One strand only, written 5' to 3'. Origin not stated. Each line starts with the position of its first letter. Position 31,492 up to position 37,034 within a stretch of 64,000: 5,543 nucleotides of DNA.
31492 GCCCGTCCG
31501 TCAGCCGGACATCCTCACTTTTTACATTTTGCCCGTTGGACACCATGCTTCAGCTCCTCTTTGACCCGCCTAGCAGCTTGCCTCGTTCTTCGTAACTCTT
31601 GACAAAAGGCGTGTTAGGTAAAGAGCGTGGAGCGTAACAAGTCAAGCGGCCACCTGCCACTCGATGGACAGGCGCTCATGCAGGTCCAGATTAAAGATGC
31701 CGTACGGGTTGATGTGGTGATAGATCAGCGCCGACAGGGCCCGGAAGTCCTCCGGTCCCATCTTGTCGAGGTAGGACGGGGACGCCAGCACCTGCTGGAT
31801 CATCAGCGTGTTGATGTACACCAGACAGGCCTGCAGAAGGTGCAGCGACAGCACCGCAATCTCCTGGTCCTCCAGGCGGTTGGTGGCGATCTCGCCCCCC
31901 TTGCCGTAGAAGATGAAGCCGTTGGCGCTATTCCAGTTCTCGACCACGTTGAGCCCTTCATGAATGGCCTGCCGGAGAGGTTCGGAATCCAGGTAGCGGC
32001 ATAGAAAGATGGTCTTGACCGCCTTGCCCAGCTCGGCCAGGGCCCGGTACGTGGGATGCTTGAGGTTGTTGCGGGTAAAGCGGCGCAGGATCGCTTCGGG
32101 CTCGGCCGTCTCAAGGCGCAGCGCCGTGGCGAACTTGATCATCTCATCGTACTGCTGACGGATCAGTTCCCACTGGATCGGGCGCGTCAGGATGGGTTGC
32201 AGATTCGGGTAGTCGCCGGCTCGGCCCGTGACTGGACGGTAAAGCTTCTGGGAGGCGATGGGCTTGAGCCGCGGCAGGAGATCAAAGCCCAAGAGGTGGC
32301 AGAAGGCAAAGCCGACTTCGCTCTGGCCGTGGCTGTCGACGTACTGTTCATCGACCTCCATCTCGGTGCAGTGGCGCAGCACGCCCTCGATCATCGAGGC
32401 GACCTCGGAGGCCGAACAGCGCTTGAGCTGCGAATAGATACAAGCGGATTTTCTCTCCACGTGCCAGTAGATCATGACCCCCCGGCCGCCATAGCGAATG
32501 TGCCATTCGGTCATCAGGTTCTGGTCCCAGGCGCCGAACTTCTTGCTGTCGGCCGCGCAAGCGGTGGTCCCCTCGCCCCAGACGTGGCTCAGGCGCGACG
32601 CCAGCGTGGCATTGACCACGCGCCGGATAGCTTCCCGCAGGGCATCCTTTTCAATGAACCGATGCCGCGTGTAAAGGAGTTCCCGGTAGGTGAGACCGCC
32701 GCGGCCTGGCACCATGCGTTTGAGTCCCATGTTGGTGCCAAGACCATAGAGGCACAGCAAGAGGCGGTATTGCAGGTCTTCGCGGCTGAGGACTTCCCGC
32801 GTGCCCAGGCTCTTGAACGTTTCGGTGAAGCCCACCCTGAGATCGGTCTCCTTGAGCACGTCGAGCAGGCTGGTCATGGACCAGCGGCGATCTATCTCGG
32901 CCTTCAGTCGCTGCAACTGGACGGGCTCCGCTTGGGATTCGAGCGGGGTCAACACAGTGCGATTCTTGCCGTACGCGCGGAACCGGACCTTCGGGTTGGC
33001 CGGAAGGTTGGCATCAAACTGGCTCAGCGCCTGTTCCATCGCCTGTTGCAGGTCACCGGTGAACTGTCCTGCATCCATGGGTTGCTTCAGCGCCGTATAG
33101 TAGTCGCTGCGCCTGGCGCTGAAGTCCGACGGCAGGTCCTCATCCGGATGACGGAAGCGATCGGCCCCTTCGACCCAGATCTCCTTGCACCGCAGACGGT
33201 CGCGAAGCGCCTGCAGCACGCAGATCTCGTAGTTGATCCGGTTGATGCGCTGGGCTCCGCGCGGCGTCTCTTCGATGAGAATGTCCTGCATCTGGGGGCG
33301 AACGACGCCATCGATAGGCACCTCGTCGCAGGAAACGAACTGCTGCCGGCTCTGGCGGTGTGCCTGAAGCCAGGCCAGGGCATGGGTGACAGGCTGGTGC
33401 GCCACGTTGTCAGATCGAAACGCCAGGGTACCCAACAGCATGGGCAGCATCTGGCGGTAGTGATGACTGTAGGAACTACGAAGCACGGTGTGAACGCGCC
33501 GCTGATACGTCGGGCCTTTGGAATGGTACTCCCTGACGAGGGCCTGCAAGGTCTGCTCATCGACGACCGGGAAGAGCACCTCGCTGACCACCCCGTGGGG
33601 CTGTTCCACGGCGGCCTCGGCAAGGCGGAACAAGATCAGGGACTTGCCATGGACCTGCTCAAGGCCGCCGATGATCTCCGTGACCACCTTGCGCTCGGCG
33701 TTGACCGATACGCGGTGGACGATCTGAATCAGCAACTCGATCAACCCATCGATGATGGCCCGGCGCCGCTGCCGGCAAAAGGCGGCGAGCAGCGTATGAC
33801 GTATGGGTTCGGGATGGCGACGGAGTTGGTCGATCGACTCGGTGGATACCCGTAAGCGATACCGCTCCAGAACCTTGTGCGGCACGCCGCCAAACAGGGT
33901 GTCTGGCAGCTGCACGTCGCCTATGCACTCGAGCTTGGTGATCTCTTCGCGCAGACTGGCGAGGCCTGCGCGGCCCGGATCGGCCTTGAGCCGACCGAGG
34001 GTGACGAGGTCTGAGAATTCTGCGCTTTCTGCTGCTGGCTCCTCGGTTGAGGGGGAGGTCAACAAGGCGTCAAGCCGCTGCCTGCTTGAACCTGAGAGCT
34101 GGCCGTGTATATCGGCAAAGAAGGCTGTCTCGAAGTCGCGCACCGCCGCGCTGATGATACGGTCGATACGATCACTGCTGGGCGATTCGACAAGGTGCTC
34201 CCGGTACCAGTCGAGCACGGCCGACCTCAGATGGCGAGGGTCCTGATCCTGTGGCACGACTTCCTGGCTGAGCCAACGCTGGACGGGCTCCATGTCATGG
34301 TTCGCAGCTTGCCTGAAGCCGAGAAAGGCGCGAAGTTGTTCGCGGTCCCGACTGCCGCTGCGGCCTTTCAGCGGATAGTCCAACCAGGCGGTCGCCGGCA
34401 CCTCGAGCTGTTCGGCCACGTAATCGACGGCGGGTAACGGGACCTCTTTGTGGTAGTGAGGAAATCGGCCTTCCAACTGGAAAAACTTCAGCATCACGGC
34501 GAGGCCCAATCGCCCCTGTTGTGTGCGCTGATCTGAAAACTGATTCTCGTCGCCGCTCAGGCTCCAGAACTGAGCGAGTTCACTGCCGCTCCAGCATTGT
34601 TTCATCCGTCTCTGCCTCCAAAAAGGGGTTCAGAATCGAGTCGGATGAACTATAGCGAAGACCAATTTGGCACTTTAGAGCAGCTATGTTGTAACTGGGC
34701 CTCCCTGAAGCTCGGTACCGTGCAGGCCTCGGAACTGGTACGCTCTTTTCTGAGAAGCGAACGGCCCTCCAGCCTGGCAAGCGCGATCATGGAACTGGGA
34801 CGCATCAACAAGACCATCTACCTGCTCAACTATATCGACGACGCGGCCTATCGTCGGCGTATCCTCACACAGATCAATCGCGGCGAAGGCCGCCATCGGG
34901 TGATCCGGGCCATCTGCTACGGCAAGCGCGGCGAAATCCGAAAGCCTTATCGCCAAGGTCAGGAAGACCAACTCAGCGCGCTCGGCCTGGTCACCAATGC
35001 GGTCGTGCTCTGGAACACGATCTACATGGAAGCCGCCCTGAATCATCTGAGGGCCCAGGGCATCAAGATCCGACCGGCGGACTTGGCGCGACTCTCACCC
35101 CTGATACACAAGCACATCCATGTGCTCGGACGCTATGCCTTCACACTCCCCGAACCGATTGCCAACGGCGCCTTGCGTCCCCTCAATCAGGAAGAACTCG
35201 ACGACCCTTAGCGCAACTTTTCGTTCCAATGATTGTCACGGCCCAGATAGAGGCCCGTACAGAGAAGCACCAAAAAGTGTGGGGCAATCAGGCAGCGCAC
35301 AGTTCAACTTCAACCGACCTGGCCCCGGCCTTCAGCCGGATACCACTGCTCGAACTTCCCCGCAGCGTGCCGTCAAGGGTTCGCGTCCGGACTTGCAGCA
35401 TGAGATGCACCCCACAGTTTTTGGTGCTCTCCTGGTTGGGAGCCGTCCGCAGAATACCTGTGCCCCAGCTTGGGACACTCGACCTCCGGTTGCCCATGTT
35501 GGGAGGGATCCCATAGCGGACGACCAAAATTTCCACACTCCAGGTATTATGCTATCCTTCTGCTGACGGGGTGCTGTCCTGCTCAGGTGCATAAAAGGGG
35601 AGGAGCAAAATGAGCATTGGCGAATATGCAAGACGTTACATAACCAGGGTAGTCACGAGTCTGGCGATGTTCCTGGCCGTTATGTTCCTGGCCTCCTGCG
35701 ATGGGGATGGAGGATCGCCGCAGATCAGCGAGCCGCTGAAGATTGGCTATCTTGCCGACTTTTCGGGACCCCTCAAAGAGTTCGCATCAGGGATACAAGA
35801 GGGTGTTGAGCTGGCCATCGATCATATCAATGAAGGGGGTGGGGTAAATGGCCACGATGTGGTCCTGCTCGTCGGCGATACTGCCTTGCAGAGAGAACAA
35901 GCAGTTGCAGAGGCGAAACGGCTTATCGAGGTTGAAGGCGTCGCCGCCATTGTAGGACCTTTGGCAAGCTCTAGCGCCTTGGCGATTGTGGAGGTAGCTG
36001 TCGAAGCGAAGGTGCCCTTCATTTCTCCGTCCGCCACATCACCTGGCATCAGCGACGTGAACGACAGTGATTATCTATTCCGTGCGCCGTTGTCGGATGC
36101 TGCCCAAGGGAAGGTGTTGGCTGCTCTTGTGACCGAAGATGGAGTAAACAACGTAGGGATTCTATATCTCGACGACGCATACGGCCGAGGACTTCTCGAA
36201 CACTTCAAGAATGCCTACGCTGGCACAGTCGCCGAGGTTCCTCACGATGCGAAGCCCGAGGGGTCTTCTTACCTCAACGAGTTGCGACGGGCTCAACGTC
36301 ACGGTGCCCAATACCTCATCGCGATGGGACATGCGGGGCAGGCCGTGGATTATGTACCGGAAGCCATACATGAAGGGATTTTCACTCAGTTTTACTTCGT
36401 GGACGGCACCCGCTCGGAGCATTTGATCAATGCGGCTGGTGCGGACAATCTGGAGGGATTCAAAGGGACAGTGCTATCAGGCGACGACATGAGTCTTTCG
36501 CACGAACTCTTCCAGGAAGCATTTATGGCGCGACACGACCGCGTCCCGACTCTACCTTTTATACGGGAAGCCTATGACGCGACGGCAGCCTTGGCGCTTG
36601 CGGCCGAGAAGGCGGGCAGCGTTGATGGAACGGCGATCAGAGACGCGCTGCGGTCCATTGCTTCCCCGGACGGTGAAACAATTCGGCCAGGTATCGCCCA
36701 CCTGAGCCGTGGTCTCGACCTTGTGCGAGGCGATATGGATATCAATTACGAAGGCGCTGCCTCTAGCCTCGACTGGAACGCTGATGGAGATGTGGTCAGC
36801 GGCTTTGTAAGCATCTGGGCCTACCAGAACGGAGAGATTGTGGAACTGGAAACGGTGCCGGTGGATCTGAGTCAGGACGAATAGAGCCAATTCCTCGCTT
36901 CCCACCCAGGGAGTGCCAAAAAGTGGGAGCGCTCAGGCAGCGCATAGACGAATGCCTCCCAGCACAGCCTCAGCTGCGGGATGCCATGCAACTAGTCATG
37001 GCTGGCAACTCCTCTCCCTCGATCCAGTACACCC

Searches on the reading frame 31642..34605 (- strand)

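Call 53: search_protein_families(library=pfam, proteins=[window:31642-34605:-], max_evalue=0.01)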
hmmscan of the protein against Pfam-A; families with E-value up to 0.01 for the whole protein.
window:31642-34605:- (987 aa): 2 families
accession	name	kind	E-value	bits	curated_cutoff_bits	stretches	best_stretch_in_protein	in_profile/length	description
PF01526.23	DDE_Tnp_Tn3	-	1.7e-136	455.5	24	1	582-971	1-389/389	Tn3 transposase DDE domain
PF13700.11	DUF4158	-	2.1e-25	90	27.4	1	8-154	19-165/165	Domain of unknown function (DUF4158)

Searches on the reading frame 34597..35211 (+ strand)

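Call 53: search_protein_families(library=pfam, proteins=[window:34597-35211:+], max_evalue=0.01)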
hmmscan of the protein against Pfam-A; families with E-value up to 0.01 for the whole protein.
window:34597-35211:+ (204 aa): 1 family
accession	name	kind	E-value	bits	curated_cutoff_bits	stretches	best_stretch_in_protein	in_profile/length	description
PF01526.23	DDE_Tnp_Tn3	-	3.2e-55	187.9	24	1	33-180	242-389/389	Tn3 transposase DDE domain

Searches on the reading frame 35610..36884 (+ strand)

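Call 53: search_protein_families(library=pfam, proteins=[window:35610-36884:+], max_evalue=0.01)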
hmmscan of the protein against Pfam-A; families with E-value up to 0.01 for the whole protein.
window:35610-36884:+ (424 aa): 3 families
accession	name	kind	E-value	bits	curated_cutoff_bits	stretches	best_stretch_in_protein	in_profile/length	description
PF13458.12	Peripla_BP_6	-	4e-52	178.4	31.7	1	42-351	1-312/343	Periplasmic binding protein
PF01094.35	ANF_receptor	-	9.6e-37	127.3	25.4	1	63-406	3-351/353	Receptor family ligand binding region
PF13433.12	Peripla_BP_5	-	9.8e-12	45.1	27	1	43-129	1-87/363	Periplasmic binding protein domain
